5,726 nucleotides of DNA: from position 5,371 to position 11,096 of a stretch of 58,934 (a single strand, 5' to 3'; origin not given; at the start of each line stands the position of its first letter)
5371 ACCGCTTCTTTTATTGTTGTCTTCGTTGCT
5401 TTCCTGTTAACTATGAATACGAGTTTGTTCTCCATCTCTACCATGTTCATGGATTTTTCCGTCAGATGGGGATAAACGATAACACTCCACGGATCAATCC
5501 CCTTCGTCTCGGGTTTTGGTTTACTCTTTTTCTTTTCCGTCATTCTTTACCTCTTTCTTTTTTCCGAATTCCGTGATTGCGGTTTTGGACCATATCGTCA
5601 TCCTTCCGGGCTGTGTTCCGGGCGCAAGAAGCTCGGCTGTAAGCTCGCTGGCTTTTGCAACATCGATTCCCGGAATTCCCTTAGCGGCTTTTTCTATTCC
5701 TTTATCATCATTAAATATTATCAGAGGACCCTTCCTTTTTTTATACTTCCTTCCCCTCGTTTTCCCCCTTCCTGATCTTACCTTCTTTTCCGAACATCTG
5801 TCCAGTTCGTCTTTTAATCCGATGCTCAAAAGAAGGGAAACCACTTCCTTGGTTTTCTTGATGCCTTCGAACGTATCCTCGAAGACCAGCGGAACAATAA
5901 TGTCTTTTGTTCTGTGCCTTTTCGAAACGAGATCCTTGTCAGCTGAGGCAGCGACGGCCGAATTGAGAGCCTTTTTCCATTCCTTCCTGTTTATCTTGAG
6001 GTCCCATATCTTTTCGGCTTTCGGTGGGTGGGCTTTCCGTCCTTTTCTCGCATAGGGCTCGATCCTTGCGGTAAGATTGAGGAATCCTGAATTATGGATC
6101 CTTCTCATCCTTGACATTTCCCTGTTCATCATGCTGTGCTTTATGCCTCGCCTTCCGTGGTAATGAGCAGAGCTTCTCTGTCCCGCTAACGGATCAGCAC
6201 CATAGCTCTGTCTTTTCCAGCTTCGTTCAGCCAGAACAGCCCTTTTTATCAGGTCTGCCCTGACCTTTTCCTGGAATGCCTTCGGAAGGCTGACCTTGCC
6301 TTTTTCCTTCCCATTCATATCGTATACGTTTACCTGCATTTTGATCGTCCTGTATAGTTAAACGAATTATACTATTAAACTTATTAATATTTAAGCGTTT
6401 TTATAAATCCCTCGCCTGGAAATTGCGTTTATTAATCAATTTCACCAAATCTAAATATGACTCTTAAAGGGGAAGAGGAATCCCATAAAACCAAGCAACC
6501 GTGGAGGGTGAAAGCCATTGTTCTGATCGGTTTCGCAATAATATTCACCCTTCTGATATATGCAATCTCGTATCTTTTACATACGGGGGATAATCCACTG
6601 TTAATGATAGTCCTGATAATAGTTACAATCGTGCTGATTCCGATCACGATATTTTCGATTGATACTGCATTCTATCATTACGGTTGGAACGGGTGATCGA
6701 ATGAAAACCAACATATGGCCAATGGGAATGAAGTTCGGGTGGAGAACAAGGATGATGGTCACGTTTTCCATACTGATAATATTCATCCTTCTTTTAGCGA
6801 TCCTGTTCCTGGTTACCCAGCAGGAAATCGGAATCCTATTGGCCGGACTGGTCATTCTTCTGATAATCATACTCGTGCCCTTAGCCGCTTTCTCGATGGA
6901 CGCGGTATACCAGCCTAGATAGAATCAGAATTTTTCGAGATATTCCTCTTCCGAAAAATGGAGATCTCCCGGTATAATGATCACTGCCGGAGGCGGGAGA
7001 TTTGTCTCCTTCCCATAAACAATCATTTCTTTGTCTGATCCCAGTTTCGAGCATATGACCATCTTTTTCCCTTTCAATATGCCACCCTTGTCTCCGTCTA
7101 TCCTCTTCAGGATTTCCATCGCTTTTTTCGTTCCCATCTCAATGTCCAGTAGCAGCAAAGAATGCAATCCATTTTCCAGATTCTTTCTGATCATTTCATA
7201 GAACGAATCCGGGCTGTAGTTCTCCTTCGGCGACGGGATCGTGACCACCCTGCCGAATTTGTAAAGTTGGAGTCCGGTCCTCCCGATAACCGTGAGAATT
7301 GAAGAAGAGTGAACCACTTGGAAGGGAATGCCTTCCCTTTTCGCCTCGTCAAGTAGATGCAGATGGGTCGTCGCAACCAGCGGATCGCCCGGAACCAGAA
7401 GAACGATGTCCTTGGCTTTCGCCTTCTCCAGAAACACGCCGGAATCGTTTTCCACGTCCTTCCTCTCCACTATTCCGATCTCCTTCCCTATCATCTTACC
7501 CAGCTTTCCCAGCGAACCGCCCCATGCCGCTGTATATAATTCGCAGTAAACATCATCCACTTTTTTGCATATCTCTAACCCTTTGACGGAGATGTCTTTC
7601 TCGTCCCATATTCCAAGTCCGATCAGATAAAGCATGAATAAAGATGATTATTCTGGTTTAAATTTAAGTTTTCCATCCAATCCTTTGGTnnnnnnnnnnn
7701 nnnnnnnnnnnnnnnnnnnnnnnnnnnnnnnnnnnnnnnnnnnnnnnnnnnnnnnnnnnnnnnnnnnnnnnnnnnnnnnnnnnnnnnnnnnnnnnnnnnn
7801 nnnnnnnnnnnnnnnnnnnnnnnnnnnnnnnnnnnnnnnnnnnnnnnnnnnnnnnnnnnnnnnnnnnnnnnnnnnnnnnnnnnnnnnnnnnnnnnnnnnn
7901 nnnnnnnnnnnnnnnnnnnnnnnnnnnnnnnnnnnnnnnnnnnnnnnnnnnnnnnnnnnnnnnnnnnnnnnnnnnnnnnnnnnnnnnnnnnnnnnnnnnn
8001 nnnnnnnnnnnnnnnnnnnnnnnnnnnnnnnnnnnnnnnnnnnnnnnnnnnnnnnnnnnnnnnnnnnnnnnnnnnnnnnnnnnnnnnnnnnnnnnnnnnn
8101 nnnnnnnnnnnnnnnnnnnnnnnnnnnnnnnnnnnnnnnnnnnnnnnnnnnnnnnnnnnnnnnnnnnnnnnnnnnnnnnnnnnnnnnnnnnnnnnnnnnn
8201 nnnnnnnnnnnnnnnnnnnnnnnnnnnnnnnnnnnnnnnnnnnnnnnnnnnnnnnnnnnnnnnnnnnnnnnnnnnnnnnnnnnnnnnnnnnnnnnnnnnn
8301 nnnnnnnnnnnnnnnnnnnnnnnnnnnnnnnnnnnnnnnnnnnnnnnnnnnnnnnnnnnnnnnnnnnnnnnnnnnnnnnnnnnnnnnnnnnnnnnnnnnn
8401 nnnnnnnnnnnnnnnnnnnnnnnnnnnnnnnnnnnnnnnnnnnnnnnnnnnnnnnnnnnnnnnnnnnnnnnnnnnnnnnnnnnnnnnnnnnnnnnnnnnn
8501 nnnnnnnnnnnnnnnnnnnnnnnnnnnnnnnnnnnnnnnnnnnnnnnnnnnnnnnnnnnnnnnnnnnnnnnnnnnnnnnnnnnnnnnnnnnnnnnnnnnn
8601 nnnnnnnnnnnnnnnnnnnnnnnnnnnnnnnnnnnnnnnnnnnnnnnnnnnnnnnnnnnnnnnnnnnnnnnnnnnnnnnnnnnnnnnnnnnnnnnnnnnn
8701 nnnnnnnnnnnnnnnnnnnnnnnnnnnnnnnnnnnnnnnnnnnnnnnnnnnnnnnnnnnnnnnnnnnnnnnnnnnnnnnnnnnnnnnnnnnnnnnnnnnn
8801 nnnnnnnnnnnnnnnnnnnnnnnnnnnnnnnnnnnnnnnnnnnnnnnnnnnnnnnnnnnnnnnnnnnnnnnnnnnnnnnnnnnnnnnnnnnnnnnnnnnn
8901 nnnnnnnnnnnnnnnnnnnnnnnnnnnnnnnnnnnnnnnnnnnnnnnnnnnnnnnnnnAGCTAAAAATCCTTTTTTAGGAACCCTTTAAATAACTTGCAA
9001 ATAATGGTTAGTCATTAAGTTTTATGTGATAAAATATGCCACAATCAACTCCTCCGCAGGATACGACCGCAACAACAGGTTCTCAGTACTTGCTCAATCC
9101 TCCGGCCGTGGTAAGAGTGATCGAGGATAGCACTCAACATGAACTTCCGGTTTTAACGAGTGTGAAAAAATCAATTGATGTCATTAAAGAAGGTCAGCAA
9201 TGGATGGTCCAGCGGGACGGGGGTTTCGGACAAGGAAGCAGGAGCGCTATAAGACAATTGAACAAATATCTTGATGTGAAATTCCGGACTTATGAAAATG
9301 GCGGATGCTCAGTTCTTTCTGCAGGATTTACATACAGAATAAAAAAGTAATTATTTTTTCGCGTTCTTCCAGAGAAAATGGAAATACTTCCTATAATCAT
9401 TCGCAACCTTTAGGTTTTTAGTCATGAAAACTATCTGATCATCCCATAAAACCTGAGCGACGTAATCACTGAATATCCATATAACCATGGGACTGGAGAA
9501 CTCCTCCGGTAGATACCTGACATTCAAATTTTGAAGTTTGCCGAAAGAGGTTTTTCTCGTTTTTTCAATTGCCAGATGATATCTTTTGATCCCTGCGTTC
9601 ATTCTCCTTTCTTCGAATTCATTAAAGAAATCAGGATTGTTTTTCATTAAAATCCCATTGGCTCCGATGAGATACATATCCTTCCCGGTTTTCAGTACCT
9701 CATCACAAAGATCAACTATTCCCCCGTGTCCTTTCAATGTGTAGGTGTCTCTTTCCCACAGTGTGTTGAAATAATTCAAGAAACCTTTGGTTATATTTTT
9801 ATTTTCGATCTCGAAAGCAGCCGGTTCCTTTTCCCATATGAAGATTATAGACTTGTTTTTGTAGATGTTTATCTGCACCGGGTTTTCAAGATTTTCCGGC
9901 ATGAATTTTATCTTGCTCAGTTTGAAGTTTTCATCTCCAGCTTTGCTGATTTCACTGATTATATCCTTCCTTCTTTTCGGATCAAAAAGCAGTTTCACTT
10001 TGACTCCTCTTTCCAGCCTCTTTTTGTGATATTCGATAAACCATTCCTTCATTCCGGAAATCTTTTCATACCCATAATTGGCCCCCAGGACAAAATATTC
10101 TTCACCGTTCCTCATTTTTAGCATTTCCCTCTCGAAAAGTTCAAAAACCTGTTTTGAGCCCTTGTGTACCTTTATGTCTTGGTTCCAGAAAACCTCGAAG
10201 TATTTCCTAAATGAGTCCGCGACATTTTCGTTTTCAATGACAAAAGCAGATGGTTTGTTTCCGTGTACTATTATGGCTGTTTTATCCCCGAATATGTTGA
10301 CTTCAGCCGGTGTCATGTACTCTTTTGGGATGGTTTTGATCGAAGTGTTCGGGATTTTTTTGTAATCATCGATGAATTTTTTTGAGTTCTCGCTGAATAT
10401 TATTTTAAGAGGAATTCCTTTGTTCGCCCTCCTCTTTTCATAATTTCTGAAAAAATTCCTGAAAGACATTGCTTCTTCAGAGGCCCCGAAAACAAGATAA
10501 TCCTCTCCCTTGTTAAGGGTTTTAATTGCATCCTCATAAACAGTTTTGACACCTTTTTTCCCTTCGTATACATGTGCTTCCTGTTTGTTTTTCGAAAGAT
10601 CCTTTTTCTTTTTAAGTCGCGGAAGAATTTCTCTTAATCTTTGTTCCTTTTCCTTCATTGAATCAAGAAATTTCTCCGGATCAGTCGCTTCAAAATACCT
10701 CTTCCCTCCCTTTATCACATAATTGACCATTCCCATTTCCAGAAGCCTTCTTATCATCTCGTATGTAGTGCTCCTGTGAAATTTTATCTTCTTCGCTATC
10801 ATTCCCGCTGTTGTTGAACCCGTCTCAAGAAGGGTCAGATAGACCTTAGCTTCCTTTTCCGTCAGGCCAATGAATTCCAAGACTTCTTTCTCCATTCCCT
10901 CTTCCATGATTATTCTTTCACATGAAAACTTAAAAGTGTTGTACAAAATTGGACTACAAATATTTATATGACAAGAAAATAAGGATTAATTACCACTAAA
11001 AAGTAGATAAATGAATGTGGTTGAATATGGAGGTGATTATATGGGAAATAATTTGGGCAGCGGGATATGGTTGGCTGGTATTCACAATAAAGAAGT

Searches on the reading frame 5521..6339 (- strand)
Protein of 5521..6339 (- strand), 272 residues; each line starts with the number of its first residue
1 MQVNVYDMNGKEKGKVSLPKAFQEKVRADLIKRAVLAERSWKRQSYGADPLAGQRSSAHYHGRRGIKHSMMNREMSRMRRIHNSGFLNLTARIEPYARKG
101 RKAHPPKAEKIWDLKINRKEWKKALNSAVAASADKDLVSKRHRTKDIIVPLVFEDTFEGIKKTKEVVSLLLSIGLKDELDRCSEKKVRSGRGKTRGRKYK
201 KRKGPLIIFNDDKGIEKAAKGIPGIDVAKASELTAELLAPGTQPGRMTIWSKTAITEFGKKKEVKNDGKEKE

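Call 26: search_protein_families(library=pfam, proteins=[window:5521-6339:-])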
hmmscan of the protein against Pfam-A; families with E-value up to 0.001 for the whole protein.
window:5521-6339:- (272 aa): 1 family
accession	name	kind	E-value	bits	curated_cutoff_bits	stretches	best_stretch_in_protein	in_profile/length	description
PF00573.27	Ribosomal_L4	-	6e-31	108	25.8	1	17-259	2-188/190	Ribosomal protein L4/L1 family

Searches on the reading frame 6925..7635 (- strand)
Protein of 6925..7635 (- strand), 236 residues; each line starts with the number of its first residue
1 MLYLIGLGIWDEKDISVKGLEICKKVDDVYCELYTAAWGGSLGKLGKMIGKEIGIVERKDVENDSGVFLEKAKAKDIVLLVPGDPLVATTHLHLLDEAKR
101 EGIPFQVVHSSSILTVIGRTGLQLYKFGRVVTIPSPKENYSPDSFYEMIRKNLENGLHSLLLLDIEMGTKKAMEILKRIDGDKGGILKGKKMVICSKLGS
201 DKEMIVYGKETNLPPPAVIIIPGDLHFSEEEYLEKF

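Call 26: search_protein_families(library=pfam, proteins=[window:6925-7635:-])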
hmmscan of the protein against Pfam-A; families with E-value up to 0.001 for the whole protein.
window:6925-7635:- (236 aa): 1 family
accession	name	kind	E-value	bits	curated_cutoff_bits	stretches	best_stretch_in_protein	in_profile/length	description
PF00590.25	TP_methylase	-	1.8e-17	64.4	27.8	1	1-211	1-209/212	Tetrapyrrole (Corrin/Porphyrin) Methylases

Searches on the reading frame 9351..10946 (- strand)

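Call 15: search_protein_families(library=pfam, proteins=[window:9351-10946:-])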
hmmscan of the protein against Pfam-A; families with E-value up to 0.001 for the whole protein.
window:9351-10946:- (531 aa): 3 families
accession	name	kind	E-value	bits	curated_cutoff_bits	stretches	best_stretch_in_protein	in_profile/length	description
PF01978.25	TrmB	-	5.5e-16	58.6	25.6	1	23-91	1-68/68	Sugar-specific transcriptional regulator TrmB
PF01325.25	Fe_dep_repress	-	0.0003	21.4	26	1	41-80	19-58/60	Iron dependent repressor, N-terminal DNA binding domain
PF01047.28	MarR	-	0.00061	20.1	24.6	0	28-75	1-48/59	MarR family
